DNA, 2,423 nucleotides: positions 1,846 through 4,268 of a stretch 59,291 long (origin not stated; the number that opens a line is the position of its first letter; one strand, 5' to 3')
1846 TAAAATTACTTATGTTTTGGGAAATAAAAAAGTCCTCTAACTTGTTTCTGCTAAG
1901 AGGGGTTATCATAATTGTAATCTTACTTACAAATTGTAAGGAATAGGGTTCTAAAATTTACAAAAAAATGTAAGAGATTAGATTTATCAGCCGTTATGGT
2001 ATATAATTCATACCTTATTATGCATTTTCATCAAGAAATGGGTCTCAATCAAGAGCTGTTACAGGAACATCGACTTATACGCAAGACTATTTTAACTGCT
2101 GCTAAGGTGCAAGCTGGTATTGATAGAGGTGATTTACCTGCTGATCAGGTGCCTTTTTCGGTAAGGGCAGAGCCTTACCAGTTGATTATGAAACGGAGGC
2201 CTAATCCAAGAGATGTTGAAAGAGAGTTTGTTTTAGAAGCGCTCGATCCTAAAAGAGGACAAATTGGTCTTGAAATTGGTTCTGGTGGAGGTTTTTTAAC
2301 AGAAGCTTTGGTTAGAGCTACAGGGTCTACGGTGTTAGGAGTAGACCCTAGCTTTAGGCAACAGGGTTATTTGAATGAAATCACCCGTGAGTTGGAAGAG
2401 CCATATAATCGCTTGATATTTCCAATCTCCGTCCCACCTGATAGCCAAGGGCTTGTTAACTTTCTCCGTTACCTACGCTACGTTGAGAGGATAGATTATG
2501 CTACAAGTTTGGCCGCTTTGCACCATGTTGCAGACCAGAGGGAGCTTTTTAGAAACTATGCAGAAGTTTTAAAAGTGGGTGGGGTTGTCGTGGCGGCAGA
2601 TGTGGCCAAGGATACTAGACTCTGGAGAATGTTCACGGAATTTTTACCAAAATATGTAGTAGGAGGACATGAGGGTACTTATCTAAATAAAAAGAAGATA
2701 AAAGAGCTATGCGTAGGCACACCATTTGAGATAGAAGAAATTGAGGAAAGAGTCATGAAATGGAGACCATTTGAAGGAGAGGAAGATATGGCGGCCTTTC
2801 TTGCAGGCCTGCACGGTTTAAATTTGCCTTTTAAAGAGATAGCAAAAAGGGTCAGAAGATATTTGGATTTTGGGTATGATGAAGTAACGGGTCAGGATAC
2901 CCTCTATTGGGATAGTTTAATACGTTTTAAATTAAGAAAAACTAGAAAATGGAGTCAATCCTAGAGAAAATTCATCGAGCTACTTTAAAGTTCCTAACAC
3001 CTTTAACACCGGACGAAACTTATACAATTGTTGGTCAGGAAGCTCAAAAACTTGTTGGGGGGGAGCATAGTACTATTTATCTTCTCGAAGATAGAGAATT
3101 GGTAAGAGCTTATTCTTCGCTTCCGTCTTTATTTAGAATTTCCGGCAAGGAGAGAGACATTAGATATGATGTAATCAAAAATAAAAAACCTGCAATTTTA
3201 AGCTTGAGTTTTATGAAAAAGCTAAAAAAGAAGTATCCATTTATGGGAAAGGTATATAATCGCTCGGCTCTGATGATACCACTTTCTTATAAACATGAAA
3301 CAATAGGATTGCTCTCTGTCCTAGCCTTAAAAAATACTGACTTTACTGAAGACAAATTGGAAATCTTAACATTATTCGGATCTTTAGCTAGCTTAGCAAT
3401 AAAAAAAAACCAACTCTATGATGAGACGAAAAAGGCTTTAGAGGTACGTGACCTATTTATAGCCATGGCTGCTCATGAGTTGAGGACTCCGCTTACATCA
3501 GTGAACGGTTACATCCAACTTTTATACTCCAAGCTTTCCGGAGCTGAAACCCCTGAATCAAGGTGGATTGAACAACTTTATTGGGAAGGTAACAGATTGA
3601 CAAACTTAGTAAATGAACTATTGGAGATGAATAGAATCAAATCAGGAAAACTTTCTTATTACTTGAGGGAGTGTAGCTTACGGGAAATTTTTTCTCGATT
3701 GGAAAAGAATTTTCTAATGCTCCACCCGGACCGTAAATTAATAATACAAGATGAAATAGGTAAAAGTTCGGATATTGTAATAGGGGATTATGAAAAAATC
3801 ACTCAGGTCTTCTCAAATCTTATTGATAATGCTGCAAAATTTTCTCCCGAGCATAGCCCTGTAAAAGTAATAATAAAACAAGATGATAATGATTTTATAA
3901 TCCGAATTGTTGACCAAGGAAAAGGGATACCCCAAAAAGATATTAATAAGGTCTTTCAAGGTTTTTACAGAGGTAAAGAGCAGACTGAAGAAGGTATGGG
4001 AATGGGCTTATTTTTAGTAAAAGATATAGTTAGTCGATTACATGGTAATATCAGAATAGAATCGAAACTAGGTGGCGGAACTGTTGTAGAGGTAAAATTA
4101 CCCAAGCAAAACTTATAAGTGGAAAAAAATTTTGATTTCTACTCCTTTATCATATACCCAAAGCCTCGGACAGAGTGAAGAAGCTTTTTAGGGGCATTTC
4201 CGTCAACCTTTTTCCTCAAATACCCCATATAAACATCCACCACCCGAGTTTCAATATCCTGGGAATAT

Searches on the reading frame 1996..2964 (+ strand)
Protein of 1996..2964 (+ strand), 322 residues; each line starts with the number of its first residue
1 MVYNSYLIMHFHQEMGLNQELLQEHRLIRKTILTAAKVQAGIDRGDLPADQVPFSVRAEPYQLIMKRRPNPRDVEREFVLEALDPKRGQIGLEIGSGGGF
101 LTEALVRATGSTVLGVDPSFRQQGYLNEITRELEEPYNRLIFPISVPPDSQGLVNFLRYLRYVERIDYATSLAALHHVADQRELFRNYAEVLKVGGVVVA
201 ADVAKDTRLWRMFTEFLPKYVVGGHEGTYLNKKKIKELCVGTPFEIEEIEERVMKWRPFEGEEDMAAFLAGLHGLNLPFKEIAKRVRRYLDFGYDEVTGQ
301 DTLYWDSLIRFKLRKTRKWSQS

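Call 15: search_protein_families(library=ncbifam, proteins=[window:1996-2964:+], max_evalue=0.00001)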
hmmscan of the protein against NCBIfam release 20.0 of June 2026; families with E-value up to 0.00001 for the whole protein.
window:1996-2964:+ (322 aa): 2 families
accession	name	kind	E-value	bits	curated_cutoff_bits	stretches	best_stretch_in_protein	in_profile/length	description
TIGR02072.1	BioC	equivalog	8.1e-07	29.1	184.95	1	91-255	38-182/244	malonyl-ACP O-methyltransferase BioC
TIGR01983.1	UbiG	equivalog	1e-06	28.3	102.95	0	92-250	54-206/228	bifunctional 2-polyprenyl-6-hydroxyphenol methylase/3-demethylubiquinol 3-O-methyltransferase UbiG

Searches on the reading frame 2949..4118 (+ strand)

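Call 15: search_protein_families(library=ncbifam, proteins=[window:2949-4118:+], max_evalue=0.00001)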
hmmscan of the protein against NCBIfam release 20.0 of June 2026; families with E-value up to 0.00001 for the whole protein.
window:2949-4118:+ (389 aa): 83 families (the best 25 are shown)
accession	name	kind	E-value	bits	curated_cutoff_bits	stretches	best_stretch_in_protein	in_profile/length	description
NF046044.1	PnpS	equivalog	1.2e-46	159.4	400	1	160-385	163-390/390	two-component system histidine kinase PnpS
TIGR02966.1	phoR_proteo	equivalog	6.8e-46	156.8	334.2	1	160-383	107-332/333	phosphate regulon sensor histidine kinase PhoR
NF033092.0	HK_WalK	equivalog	1.3e-45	156.1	725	1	161-385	366-593/594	cell wall metabolism sensor histidine kinase WalK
NF033091.0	HK_VanS_ACDEFG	equivalog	9.4e-43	146.4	400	1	113-385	20-293/293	vancomycin resistance histidine kinase VanS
NF041735.1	hist_kin_RppB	equivalog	6.4e-39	134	400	1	169-385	218-438/438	two-component system sensor histidine kinase RppB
NF041880.1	EPS_EpsF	equivalog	1.4e-35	122.7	900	1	161-384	268-491/492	response regulator EpsF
NF006800.0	PRK09303.1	equivalog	5.7e-35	121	342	1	155-385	139-376/383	histidine kinase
NF008468.0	PRK11360.1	equivalog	1.1e-34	119.8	646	1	170-387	399-609/616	two-component system sensor histidine kinase AtoS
NF008312.0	PRK11100.1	equivalog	8.4e-33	113.9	356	1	170-387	259-475/477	two-component system sensor histidine kinase CreC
NF047874.1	MASE3_PAS_HK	subfamily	8.9e-33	114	560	1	141-388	384-627/655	MASE3 domain-containing sensor histidine kinase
NF041947.1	LuxQ_Vibrio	equivalog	9.1e-33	113.1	1200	1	159-386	464-696/843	quorum-sensing autoinducer 2 sensor kinase/phosphatase LuxQ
NF033093.1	HK_VicK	exception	6.5e-32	110.7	680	1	159-386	199-435/448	cell wall metabolism sensor histidine kinase VicK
TIGR01386.1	cztS_silS_copS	subfamily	6.4e-31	107.8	292.55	1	146-385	220-457/457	heavy metal sensor histidine kinase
NF045911.1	TCSHisKinNblS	equivalog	7.7e-31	107.1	1000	1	165-381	386-615/621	two-component system sensor histidine kinase NblS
NF008302.0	PRK11091.1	equivalog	8.9e-30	103.5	838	1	153-385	269-504/779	aerobic respiration two-component sensor histidine kinase ArcB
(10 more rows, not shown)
